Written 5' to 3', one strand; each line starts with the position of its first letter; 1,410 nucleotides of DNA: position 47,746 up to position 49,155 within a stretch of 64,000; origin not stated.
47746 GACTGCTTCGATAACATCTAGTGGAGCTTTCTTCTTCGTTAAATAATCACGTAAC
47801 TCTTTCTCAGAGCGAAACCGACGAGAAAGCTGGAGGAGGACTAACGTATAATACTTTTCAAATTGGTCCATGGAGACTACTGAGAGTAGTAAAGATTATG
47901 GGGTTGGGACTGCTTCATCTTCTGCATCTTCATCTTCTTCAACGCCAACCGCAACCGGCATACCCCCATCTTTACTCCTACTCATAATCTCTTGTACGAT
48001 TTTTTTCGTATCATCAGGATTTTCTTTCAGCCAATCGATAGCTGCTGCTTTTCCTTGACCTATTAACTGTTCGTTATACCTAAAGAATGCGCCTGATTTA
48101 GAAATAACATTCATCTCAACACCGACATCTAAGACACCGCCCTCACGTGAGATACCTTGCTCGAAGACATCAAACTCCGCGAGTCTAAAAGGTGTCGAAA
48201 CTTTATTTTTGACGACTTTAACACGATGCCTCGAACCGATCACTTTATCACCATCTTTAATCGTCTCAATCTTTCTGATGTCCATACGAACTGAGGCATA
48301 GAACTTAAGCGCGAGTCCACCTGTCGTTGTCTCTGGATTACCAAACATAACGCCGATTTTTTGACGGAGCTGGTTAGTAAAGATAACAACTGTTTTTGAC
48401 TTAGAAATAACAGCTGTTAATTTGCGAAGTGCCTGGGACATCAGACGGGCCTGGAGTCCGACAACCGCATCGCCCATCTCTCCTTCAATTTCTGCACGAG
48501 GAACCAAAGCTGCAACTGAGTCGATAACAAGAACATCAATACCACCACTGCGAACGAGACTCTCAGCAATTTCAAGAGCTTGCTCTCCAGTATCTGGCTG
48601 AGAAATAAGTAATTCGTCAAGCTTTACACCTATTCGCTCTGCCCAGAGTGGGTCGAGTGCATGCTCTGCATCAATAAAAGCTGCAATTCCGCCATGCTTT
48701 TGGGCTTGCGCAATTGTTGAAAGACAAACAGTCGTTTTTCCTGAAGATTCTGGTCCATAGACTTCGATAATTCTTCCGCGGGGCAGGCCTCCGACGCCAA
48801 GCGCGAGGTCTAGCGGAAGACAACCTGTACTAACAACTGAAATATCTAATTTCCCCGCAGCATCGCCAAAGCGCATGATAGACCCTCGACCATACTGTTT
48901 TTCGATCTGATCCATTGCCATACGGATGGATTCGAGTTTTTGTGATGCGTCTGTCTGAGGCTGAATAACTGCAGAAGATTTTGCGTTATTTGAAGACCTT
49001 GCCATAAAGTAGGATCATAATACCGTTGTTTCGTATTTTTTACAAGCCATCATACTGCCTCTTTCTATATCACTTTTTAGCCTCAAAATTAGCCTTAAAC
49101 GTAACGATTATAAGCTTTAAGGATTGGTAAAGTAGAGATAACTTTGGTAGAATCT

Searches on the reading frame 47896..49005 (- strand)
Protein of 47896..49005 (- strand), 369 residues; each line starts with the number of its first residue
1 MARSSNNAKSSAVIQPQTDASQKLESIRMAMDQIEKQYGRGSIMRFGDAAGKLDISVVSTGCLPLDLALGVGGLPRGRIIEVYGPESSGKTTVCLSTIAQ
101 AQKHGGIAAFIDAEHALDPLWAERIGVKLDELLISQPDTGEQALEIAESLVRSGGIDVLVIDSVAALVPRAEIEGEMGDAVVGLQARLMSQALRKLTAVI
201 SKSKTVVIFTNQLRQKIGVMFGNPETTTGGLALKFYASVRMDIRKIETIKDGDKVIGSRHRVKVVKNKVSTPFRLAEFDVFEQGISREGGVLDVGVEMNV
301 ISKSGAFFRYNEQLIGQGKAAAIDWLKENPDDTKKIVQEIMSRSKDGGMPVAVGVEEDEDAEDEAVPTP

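Call 86: search_protein_families(library=pfam, proteins=[window:47896-49005:-], max_evalue=0.0001)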
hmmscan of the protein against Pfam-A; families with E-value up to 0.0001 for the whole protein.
window:47896-49005:- (369 aa): 5 families
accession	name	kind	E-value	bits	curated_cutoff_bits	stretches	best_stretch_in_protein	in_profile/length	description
PF00154.27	RecA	-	1e-130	435.3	27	1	27-285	3-261/262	recA bacterial DNA recombination protein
PF21096.2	RecA_C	-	2.9e-17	63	27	1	289-342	1-54/57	RecA C-terminal domain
PF08423.17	Rad51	-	7.2e-10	39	22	1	56-251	6-217/244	Rad51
PF06745.19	ATPase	-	1.7e-06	28.1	26.6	0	58-248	1-194/231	KaiC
PF13191.12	AAA_16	-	7.7e-05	23.7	32.6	0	74-209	21-137/167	AAA ATPase domain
